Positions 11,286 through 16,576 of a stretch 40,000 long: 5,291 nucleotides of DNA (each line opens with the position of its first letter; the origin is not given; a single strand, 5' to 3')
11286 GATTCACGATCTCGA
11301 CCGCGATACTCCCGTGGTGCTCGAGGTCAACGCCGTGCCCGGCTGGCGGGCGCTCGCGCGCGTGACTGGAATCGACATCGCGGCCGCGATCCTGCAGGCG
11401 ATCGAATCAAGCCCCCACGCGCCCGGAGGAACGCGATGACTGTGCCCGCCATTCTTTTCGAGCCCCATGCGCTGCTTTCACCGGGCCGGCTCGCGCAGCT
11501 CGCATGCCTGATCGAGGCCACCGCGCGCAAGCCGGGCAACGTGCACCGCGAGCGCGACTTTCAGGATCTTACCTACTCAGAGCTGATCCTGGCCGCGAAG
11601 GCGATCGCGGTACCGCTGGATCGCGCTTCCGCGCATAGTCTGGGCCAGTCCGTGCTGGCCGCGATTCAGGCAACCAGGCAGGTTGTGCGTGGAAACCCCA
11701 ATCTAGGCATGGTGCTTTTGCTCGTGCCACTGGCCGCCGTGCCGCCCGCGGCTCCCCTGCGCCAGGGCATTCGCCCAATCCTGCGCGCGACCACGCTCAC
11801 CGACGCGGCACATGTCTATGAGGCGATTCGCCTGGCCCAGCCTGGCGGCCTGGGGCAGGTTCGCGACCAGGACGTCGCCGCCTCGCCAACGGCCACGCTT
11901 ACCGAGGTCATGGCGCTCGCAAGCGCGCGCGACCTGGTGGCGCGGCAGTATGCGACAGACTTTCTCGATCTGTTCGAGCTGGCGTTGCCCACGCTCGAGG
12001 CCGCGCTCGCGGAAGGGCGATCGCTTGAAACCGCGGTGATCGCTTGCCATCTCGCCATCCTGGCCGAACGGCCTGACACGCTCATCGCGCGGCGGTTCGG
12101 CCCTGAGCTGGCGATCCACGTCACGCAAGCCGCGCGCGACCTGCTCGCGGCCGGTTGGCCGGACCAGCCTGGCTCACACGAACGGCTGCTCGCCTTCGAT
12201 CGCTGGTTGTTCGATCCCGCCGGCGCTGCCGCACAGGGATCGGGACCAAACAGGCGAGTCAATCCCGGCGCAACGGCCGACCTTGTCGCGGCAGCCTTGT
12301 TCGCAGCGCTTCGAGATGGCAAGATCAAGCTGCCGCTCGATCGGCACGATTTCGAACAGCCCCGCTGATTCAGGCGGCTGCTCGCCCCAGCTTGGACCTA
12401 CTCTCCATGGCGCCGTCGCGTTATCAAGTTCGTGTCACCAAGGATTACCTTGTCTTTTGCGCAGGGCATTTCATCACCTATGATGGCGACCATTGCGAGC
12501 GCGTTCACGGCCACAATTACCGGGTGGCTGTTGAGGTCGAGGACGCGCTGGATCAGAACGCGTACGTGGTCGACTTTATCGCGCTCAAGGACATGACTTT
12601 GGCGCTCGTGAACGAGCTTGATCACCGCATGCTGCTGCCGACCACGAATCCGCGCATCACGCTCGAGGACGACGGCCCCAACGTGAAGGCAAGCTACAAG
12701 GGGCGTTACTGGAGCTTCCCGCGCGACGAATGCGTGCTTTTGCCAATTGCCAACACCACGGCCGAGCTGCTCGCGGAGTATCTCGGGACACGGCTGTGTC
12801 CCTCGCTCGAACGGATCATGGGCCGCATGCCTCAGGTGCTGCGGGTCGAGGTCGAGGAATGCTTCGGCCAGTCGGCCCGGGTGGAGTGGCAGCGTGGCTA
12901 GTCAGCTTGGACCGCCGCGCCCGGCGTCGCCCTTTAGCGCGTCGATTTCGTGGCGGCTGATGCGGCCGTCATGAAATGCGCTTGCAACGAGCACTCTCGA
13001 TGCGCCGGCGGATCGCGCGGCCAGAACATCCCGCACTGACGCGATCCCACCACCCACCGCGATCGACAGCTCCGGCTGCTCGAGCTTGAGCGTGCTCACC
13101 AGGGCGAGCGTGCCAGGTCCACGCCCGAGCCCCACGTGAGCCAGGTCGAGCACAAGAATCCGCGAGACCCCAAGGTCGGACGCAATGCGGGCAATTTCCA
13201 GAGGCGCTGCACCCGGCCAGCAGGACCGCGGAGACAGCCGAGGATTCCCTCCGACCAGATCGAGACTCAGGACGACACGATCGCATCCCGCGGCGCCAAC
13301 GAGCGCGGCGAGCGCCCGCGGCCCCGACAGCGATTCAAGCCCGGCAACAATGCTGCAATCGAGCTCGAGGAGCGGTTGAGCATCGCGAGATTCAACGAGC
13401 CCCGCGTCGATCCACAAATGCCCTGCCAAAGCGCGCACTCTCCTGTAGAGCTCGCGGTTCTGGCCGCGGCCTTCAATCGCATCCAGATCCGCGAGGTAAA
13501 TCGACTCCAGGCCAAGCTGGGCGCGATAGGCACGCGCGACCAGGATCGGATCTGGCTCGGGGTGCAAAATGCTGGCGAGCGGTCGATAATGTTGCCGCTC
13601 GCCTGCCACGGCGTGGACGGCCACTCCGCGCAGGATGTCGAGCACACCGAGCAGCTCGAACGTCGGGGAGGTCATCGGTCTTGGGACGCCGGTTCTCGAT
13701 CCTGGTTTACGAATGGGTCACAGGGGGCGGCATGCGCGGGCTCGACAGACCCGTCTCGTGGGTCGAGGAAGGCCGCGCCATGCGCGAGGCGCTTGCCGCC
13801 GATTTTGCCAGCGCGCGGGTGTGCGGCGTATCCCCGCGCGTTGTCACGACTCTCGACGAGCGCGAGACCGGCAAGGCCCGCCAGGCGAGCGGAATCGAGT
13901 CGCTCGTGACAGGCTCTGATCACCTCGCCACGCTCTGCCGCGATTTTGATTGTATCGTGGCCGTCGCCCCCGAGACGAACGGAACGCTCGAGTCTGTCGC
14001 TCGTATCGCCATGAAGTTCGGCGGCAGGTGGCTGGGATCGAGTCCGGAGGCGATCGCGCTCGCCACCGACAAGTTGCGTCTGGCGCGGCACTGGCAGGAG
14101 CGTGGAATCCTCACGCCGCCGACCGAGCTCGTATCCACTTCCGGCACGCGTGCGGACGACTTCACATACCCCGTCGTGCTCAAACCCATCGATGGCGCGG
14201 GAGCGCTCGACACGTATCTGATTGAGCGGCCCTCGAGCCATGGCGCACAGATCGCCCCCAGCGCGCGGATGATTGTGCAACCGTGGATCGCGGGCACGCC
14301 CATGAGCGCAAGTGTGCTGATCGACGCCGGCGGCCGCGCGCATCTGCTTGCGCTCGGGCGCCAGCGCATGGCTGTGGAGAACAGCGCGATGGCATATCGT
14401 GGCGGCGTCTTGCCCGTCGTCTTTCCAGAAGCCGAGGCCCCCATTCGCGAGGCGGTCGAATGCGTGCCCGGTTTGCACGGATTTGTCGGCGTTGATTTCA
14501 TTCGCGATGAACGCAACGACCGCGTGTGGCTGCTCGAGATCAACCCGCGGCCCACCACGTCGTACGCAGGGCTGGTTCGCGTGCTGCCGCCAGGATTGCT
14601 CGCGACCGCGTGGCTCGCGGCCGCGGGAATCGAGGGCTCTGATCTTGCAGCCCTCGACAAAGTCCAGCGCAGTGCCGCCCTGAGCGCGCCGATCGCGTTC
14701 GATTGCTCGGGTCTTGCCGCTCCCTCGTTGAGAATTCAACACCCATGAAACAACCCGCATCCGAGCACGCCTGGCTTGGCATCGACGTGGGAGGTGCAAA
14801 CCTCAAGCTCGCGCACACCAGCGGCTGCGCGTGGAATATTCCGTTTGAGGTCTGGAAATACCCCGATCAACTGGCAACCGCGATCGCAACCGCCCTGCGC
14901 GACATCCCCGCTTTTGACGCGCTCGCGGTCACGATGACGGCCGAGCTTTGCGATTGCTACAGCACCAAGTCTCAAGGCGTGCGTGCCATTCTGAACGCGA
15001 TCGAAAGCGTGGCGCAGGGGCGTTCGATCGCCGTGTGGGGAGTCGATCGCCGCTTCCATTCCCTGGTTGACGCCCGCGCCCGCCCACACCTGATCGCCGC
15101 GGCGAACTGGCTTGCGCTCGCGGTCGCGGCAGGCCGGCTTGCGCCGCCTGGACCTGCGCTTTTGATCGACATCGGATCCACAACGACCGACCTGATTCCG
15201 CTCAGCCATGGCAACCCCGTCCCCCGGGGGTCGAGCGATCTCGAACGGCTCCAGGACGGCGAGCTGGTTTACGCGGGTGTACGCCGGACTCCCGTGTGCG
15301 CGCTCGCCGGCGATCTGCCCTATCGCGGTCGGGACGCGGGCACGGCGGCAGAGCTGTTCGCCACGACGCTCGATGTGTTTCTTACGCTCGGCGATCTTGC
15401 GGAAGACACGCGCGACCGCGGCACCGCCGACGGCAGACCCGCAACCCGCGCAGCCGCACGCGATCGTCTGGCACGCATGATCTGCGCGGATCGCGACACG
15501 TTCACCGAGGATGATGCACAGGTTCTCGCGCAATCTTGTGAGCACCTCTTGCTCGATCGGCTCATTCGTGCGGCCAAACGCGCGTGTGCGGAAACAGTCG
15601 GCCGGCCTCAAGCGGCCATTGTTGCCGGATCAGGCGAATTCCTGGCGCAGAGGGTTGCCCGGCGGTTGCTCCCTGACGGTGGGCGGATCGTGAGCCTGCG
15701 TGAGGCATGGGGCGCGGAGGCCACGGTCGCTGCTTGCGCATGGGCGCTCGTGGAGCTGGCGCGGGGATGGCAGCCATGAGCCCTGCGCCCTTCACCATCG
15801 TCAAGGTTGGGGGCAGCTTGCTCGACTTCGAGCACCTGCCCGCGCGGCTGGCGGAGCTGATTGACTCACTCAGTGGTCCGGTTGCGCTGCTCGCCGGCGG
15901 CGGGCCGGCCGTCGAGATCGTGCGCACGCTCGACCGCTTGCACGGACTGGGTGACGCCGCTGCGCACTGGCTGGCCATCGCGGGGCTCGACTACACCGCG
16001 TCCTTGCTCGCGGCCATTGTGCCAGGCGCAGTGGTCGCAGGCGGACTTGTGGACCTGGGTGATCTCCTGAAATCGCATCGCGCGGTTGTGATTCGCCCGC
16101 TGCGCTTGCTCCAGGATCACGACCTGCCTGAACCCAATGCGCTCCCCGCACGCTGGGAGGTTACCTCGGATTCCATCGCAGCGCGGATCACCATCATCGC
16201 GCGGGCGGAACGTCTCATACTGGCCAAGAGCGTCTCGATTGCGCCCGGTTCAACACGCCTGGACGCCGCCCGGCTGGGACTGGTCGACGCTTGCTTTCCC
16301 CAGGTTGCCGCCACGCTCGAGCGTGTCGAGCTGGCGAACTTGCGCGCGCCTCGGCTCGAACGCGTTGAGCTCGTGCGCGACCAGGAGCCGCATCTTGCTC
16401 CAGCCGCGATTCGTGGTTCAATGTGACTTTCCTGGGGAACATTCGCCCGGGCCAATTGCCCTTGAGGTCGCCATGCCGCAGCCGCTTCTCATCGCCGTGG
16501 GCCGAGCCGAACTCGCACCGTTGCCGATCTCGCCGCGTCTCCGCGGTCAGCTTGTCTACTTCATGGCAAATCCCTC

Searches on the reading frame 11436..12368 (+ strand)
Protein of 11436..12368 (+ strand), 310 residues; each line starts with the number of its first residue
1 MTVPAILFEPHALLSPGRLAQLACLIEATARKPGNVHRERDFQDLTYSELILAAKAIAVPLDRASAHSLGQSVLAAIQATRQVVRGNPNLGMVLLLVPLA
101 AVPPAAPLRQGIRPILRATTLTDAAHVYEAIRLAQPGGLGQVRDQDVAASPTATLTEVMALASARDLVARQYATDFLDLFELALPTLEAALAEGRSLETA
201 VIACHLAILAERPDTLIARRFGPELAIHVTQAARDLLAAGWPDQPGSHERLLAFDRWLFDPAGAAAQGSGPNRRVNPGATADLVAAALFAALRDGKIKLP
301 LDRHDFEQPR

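Call 18: search_protein_families(library=pfam, proteins=[window:11436-12368:+], max_evalue=0.001)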
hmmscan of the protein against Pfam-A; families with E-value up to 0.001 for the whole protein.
window:11436-12368:+ (310 aa): 1 family
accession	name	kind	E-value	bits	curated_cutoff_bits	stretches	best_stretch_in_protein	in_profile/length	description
PF01874.21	CitG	-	5.1e-62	210.5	27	1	18-290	2-283/284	ATP:dephospho-CoA triphosphoribosyl transferase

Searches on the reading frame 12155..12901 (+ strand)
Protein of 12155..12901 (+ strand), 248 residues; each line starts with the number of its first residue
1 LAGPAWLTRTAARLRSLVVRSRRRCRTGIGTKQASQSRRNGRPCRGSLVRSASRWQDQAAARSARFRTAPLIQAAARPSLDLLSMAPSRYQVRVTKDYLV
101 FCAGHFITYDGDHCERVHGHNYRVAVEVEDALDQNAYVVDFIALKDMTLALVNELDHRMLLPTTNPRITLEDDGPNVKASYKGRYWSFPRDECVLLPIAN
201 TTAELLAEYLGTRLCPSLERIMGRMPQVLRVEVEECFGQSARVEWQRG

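Call 78: search_protein_families(library=pfam, proteins=[window:12155-12901:+], max_evalue=0.001)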
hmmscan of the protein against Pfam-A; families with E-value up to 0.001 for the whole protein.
window:12155-12901:+ (248 aa): 1 family
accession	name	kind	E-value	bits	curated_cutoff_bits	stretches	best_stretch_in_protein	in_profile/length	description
PF01242.24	PTPS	-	4.4e-20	72.3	22.4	1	100-243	7-118/121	6-pyruvoyl tetrahydropterin synthase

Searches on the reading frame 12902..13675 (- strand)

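Call 18: search_protein_families(library=pfam, proteins=[window:12902-13675:-], max_evalue=0.001)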
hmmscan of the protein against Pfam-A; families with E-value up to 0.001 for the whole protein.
window:12902-13675:- (257 aa): 1 family
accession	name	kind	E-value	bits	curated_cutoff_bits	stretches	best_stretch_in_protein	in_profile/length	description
PF00977.27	His_biosynth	-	1.2e-23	84.2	23.6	1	9-239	3-227/228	Histidine biosynthesis protein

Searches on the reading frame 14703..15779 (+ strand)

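Call 78: search_protein_families(library=pfam, proteins=[window:14703-15779:+], max_evalue=0.001)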
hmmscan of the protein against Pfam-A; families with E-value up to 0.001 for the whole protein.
window:14703-15779:+ (358 aa): 1 family
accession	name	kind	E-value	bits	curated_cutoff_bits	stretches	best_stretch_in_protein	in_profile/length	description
PF01968.24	Hydantoinase_A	-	8.4e-16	58.5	22.9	1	74-322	3-263/291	Hydantoinase/oxoprolinase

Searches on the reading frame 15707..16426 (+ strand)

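Call 18: search_protein_families(library=pfam, proteins=[window:15707-16426:+], max_evalue=0.001)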
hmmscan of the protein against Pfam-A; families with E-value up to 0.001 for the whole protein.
window:15707-16426:+ (239 aa): 1 family
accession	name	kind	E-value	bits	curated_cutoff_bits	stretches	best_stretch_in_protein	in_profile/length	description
PF00696.33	AA_kinase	-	3e-07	30.9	24.9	1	29-177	2-176/234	Amino acid kinase family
